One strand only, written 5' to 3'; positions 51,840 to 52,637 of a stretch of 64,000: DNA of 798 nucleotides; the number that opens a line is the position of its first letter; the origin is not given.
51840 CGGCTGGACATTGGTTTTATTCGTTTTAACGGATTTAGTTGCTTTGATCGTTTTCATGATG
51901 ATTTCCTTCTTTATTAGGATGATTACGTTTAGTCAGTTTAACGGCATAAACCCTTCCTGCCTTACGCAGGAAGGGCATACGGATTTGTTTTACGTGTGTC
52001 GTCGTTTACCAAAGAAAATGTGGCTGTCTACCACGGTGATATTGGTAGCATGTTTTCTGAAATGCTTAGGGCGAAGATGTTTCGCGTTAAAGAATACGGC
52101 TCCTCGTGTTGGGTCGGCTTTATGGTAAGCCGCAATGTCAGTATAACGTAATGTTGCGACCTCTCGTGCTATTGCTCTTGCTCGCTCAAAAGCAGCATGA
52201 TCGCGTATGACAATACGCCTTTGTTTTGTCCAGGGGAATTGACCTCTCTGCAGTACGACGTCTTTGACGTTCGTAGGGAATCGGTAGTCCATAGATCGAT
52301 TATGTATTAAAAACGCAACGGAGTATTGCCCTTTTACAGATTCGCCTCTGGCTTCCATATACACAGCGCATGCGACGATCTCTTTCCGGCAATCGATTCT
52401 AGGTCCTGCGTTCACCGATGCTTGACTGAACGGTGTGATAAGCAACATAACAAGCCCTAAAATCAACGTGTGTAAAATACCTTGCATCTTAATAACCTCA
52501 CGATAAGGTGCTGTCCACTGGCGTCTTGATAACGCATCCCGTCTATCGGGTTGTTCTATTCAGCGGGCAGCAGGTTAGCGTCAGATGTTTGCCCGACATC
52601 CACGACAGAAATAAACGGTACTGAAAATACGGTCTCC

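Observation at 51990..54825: Lysis-like cassette using a secreted SleB-type hydrolase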

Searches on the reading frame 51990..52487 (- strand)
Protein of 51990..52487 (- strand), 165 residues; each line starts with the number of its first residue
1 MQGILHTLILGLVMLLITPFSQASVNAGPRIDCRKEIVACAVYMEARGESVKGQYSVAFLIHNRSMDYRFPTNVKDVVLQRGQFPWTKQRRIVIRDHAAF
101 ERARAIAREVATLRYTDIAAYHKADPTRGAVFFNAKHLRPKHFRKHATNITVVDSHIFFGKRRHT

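Call 4: search_protein_families(library=pfam, proteins=[window:51990-52487:-], max_evalue=0.1)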
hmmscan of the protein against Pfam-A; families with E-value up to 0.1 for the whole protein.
window:51990-52487:- (165 aa): 1 family
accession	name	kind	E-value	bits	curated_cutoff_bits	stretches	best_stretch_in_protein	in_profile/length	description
PF07486.17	Hydrolase_2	-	4.2e-16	59.8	27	1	48-159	1-100/100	Cell Wall Hydrolase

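Call 8: search_protein_families(library=phrogs, proteins=[window:51990-52487:-], max_evalue=0.01)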
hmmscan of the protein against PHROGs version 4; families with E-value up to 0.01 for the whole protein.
window:51990-52487:- (165 aa): 5 families
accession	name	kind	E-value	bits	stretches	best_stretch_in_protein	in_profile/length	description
phrog_938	-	lysis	3.9e-16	58.3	1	35-162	53-173/2185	endolysin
phrog_15649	-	lysis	6.5e-10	38.6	1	34-135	230-329/1079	endolysin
phrog_14642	-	lysis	1.6e-07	32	1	33-158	101-213/215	endolysin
phrog_38339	-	unknown function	1e-06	29.9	1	34-160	71-192/193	-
phrog_17417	-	unknown function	0.00027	21.8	1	36-87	84-135/192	-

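Call 21: find_homologous_proteins(query=window:51990-52487:-, max_evalue=0.001)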
Query window:51990-52487:- (165 aa): 3 proteins with E <= 0.001 among 34 candidates.
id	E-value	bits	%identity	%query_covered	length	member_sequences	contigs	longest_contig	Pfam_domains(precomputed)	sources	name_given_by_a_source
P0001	2.0e-104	364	99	100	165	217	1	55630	PF07486.18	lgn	-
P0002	9.6e-95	333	90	100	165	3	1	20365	PF07486.18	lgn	-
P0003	2.9e-91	321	87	100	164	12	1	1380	PF07486.18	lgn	-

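Call 25: find_encoding_contigs(protein=P0002, flank=10000, max_places=4)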
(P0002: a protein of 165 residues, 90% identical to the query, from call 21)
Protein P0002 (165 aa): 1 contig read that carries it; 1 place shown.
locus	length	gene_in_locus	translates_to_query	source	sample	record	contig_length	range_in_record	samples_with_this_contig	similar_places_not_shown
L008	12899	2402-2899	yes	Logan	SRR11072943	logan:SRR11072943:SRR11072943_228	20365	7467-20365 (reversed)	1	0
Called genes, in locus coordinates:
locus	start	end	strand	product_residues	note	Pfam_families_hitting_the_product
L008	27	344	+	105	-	-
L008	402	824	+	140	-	-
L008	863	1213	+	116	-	-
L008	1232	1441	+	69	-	-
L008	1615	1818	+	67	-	-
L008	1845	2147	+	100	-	-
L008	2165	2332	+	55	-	-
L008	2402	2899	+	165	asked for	PF07486:Hydrolase_2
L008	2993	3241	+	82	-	-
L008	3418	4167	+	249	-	-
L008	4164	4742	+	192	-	-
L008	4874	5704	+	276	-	PF25613:DUF7941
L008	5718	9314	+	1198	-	-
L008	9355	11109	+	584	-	PF25613:DUF7941, PF03382:DUF285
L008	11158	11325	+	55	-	-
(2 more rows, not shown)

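Call 26: find_encoding_contigs(protein=P0003, flank=10000, max_places=6)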
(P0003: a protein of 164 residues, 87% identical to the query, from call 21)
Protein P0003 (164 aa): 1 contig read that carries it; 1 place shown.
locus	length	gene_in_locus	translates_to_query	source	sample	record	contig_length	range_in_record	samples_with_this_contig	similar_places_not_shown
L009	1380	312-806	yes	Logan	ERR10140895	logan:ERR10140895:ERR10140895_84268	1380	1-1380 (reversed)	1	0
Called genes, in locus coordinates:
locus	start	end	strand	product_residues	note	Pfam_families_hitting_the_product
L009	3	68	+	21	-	?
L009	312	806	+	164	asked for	PF07486:Hydrolase_2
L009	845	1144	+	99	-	-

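Call 37: search_protein_representatives(protein=window:51990-52487:-)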
Query: 165 residues. Proteins with E-value up to 0.001 (for the whole library): 3244; up to 1e-10: 145; up to 1e-30: 1. The best 150 are listed.
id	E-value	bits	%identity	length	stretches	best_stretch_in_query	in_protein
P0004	2.3e-41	157.7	51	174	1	8-161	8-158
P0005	8.6e-22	94.1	35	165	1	9-163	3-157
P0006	6.6e-21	91.3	43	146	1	15-159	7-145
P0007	1.6e-18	83.5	35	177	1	30-163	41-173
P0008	8.0e-18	81.3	32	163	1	8-159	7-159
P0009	3.7e-17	79.1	46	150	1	35-159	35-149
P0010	5.9e-17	78.4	34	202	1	15-159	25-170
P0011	2.5e-16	76.4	32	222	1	24-161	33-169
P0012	1.1e-15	74.3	37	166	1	37-159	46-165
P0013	1.2e-15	74.2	33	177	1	31-161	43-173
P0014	4.4e-15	72.4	37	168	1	37-159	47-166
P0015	6.7e-15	71.8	39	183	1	23-159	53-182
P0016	1.0e-14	71.1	34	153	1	18-154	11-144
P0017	1.2e-14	71.0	40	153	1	34-161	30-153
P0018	1.7e-14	70.4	37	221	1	34-159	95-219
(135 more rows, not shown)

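Call 38: search_solved_structures(query=window:51990-52487:-, max_evalue=1, show_alignments=2)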
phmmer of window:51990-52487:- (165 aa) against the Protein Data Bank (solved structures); distinct sequences matched with E-value up to 1: 2.
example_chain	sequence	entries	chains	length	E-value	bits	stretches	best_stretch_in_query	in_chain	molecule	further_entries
4f55_A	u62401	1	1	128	0.00018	24.8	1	36-97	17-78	Spore cortex-lytic enzyme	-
4fet_B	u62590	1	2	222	0.00075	22.8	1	36-94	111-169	Spore cortex-lytic enzyme prepeptide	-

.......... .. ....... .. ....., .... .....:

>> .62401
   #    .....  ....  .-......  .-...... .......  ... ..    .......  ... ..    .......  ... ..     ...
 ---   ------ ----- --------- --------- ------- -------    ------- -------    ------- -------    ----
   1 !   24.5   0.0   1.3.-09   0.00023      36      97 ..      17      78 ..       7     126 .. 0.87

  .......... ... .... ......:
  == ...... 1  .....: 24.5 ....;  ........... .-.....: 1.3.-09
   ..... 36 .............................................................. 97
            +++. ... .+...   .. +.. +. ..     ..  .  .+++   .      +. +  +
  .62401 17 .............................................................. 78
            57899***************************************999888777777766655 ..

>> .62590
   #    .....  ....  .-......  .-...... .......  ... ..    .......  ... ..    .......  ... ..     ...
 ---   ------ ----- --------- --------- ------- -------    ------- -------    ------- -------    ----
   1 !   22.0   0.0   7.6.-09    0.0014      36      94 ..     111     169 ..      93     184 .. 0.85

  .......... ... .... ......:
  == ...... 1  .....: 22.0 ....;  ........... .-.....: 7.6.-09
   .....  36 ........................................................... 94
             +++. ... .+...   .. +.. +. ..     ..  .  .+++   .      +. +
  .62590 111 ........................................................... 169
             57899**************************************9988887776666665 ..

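Call 40: list_cluster_members(proteins=[P0004, P0005, P0006, P0007, P0008, P0009, P0010, P0011, P0013, P0016])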
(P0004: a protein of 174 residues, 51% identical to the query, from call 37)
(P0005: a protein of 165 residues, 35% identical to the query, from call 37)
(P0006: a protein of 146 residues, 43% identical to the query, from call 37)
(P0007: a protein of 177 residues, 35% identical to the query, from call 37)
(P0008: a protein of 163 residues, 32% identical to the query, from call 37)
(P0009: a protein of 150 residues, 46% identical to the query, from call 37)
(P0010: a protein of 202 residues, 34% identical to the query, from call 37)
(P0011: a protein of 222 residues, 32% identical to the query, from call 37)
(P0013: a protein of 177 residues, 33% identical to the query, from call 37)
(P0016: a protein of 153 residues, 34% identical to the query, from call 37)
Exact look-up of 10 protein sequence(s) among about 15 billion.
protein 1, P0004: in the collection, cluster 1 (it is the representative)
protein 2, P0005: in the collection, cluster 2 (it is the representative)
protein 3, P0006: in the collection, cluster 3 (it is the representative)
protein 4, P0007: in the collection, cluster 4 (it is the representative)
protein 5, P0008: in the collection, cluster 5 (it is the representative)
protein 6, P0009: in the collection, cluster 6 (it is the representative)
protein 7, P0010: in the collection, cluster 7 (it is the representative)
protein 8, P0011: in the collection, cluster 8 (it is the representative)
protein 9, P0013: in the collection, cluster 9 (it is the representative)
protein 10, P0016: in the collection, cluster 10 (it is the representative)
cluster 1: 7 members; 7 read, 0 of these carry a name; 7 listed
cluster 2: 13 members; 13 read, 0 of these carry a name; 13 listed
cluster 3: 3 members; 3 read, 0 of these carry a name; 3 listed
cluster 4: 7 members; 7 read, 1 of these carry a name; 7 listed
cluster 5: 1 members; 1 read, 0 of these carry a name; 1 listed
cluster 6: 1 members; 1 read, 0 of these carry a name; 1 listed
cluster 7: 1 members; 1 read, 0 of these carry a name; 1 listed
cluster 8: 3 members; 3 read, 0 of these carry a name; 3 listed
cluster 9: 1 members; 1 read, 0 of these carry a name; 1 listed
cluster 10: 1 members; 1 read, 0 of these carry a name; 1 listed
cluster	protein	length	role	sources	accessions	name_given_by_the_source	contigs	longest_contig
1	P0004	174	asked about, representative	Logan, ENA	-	-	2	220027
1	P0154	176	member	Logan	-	-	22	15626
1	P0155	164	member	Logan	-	-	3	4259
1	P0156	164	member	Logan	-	-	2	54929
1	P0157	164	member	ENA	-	-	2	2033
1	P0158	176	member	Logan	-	-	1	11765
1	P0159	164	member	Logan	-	-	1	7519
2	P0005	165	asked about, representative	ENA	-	-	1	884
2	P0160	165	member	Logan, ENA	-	-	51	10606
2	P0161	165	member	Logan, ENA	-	-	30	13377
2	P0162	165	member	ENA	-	-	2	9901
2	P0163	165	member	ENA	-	-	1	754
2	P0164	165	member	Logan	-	-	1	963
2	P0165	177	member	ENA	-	-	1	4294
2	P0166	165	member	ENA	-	-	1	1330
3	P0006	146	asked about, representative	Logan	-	-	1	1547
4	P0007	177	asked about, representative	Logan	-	-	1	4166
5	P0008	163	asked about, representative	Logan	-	-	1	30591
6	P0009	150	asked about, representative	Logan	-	-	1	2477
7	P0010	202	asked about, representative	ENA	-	-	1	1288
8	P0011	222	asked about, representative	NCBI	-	-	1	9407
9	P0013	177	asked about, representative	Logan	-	-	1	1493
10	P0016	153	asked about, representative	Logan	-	-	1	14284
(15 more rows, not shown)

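Call 41: find_encoding_contigs(protein=P0004, flank=10000, max_places=4)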
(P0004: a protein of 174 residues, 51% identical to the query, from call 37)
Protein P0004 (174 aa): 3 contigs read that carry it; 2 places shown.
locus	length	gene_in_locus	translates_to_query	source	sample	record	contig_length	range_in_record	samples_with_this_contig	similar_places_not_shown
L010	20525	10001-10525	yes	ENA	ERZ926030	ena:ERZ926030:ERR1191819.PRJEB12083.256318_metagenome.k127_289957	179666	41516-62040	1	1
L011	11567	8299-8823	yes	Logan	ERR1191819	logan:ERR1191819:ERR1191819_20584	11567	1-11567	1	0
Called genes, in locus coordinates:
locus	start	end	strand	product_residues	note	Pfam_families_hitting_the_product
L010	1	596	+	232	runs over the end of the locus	-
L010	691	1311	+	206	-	-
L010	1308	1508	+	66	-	-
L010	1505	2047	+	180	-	-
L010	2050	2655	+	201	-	-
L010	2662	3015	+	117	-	-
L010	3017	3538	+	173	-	-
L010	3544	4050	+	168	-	-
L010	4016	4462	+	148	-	-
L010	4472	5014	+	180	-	PF13302:Acetyltransf_3 (weak), PF13673:Acetyltransf_10, PF00583:Acetyltransf_1, PF13527:Acetyltransf_9 (weak), PF13508:Acetyltransf_7, PF08445:FR47 (faint)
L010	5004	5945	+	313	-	-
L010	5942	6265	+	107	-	-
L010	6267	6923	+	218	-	-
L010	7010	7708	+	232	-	-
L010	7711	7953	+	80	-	-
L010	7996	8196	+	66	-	-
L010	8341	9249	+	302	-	-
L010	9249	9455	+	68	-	-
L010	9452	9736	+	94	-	-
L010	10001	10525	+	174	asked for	PF07486:Hydrolase_2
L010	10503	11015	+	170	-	-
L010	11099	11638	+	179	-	-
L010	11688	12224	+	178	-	-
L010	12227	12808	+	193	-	-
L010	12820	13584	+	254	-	-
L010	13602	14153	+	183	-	-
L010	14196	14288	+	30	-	-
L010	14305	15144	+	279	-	-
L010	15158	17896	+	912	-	-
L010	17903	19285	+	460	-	-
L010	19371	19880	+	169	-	-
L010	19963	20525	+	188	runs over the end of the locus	-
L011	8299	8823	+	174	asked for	PF07486:Hydrolase_2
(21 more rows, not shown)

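Call 42: search_dna_similar(query=window:51990-52487:-, collection=phages, mode=protein, max_rows=60, max_evalue=0.001)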
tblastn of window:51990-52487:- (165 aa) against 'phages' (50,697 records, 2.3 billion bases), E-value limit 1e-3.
Records with a match: 1043; places in all: 1043; records where one place covers at least 80% of the query: 507.
Best place of each record, by identity: >=99% 2; <60% 1041.
By first word of the organism name: Escherichia 380; Salmonella 285; Klebsiella 122; Aeromonas 28; Campylobacter 23; Erwinia 20; Cronobacter 17; Stenotrophomonas 17; Phage 15; Pectobacterium 14; and 34 more.
By host as written in the record: Escherichia coli 126; - 101; Salmonella enterica subsp. enterica serovar Enteritidis PT1 39; Klebsiella pneumoniae 38; Escherichia coli K-12 33; Escherichia coli K-12 MG1655 32; Salmonella sp. 26; Salmonella enterica 24; and 263 more.
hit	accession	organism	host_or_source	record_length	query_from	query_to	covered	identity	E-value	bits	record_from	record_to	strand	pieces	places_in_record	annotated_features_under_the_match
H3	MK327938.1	Escherichia phage vB_EcoM_Goslar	Escherichia coli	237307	1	165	100%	99.4%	2e-96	310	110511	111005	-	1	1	putative cell wall hydrolase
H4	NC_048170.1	Escherichia phage vB_EcoM_Goslar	Escherichia coli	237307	1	165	100%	99.4%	2e-96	310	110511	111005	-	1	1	endolysin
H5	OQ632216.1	Salmonella phage Arash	Salmonella enterica subsp. enterica ...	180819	33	160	78%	45.3%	8e-18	85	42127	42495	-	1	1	cell wall hydrolase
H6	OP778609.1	Escherichia phage A73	Escherichia coli str. K-12 substr. ...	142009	3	159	95%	34.8%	3e-16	80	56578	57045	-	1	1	hypothetical protein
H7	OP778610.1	Escherichia phage W70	Escherichia coli str. K-12 substr. ...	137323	21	159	84%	36.4%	1e-15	79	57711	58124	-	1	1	hypothetical protein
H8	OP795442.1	Escherichia phage A7_1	Escherichia coli str. K-12 substr. ...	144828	21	159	84%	36.4%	1e-15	79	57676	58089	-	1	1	hypothetical protein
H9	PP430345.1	Escherichia phage vB_EcoM-LTH01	Escherichia sp.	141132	3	159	95%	31.6%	6e-15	77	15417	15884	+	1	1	hypothetical protein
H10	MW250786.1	Escherichia phage UPEC06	Escherichia coli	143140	3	159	95%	31.6%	6e-15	77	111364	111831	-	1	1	putative cell wall hydrolase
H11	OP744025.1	Escherichia phage A5-4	Escherichia coli str. K-12 substr. ...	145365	3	159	95%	31.6%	6e-15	77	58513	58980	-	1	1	hypothetical protein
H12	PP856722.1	Salmonella phage vB_SEnST11_KE23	Salmonella enterica subsp. enterica ...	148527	32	161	79%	37.7%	4e-15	77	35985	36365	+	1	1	endolysin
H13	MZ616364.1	Erwinia phage KEY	Erwinia amylovora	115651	10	162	93%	31.6%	2e-8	58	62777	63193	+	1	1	putative cell wall hydrolase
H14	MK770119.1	Pantoea phage vB_PagS_AAS21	Pantoea agglomerans AUR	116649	10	162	93%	31.6%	2e-8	58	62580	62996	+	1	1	cell wall hydrolyse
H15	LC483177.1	Klebsiella phage 05F01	Klebsiella quasipneumoniae strain S05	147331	1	165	100%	29.3%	2e-12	70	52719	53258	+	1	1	putative cell wall hydrolase | hypothetical protein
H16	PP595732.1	Salmonella phage SalP219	Salmonella enterica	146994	15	162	90%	32.3%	5e-14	74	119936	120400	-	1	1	cell wall hydrolase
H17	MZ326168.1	Salmonella phage NINP13076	Salmonella enterica CDC K-1891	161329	15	162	90%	32.3%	5e-14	74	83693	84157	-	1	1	cell wall hydrolase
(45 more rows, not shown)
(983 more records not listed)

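Call 46: find_related_loci(query=A2, collection=viral_contigs, flank=10000)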
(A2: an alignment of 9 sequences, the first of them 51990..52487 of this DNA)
Query A2 (165 aa) in viral_contigs; peptide patterns used: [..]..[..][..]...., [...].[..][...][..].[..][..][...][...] (x = any residue, [..] = any of these).
153 stretches matched a pattern; 134 encode a relative of the query (tblastn E <= 1e-3); the best 80 are kept; 80 distinct loci.
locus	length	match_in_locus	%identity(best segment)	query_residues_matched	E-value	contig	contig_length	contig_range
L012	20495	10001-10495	99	1-165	2e-110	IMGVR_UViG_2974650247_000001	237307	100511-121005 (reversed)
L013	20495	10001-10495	91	1-165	3e-102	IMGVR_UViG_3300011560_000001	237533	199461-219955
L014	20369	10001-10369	46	33-160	6e-28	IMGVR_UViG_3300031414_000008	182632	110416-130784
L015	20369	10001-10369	45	33-160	1e-25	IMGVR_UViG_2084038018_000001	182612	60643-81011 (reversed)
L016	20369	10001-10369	44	33-160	2e-25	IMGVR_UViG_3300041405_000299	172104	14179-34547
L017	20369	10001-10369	41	33-160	3e-24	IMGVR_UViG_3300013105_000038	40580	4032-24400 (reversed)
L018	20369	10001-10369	41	33-160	3e-24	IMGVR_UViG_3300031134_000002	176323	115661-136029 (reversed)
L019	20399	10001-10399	36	32-165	2e-22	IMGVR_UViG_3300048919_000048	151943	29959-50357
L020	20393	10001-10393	33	32-162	2e-19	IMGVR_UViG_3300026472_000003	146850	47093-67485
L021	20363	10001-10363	34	38-161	1e-17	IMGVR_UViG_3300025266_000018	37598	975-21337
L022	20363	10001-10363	34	38-161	3e-17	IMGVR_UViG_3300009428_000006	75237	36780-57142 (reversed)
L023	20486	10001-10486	25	10-162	1e-16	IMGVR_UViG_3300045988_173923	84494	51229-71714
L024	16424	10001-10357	33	38-159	4e-16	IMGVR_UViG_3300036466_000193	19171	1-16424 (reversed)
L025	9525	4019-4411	32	30-161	5e-16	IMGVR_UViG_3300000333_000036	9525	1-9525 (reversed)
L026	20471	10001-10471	25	15-162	3e-15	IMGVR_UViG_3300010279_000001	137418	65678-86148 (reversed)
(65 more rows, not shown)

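Call 65: search_protein_families(library=pfam, proteins=[L010:7010-7708:+, L010:7711-7953:+, L010:7996-8196:+, L010:8159-8359:+, L010:8341-9249:+, L010:10503-11015:+], max_evalue=0.1)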
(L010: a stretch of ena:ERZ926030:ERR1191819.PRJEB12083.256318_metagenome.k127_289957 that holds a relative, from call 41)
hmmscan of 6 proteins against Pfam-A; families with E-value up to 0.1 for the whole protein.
L010:7010-7708:+ (232 aa): 0 families

L010:7711-7953:+ (80 aa): 1 family
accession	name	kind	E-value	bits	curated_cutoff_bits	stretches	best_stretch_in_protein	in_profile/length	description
PF05961.16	Chordopox_A13L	-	0.086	13.5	24.1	0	41-78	6-44/69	Chordopoxvirus A13L protein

L010:7996-8196:+ (66 aa): 1 family
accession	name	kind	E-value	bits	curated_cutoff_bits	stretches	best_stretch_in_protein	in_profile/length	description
PF11676.13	DUF3272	-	0.045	14.5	25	1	20-43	15-38/61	Protein of unknown function (DUF3272)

L010:8159-8359:+ (66 aa): 3 families
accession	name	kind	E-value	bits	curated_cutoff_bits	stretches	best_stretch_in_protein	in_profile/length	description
PF24838.2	8xMP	-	0.02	15.1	30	1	20-65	29-79/136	Octameric membrane protein family (8xMP)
PF06432.16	GPI2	-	0.042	13.9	24.4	1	3-57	33-88/270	Phosphatidylinositol N-acetylglucosaminyltransferase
PF13829.11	DUF4191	-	0.073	12.9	30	1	1-59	17-73/219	Domain of unknown function (DUF4191)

L010:8341-9249:+ (302 aa): 0 families

L010:10503-11015:+ (170 aa): 0 families

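Call 66: find_homologous_proteins(query=L010:7010-7708:+, max_evalue=0.001)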
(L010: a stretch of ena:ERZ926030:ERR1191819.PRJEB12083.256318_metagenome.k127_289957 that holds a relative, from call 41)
Query L010:7010-7708:+ (232 aa): 8 proteins with E <= 0.001 among 1177 candidates.
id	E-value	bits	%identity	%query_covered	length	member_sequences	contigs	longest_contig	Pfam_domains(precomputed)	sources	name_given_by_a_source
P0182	2.1e-148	510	100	100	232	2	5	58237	-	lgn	-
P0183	1.2e-144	498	98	100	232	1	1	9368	-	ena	-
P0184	2.1e-133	461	91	100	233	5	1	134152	-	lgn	-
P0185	1.6e-121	422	81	100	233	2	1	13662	-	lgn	-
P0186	3.2e-117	408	77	100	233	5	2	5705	-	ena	-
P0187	6.7e-111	387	74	100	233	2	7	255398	-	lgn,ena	-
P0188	6.1e-87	309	59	100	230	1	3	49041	-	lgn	-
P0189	1.4e-81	292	60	100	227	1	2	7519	-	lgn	-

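Call 67: find_encoding_contigs(protein=P0187, flank=10000, max_places=2)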
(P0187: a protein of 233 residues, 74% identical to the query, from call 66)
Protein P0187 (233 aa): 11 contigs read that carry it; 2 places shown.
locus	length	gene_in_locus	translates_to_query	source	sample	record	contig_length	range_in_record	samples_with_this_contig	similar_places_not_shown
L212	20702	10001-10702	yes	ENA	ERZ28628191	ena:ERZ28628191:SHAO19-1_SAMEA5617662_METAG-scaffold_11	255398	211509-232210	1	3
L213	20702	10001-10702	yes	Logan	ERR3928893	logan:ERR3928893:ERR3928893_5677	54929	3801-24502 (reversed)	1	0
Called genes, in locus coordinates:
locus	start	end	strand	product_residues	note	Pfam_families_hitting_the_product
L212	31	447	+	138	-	-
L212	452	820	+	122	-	-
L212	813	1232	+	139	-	-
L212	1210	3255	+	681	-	PF22745:Nlig-Ia, PF01653:DNA_ligase_aden, PF03120:OB_DNA_ligase, PF03119:DNA_ligase_ZBD, PF14520:HHH_5 (faint), PF12826:HHH_2, PF00533:BRCT, PF12738:PTCB-BRCT (weak)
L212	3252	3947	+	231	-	-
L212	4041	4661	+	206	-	-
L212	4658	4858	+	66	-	-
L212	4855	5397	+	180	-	-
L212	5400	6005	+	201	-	-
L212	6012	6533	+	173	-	-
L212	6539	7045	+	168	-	-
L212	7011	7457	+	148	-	-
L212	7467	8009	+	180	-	PF13302:Acetyltransf_3 (weak), PF13673:Acetyltransf_10, PF00583:Acetyltransf_1, PF13527:Acetyltransf_9 (weak), PF13508:Acetyltransf_7, PF08445:FR47 (faint)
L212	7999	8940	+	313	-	-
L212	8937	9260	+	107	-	-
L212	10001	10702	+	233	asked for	-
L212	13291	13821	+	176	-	PF07486:Hydrolase_2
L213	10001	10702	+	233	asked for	-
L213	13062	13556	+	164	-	PF07486:Hydrolase_2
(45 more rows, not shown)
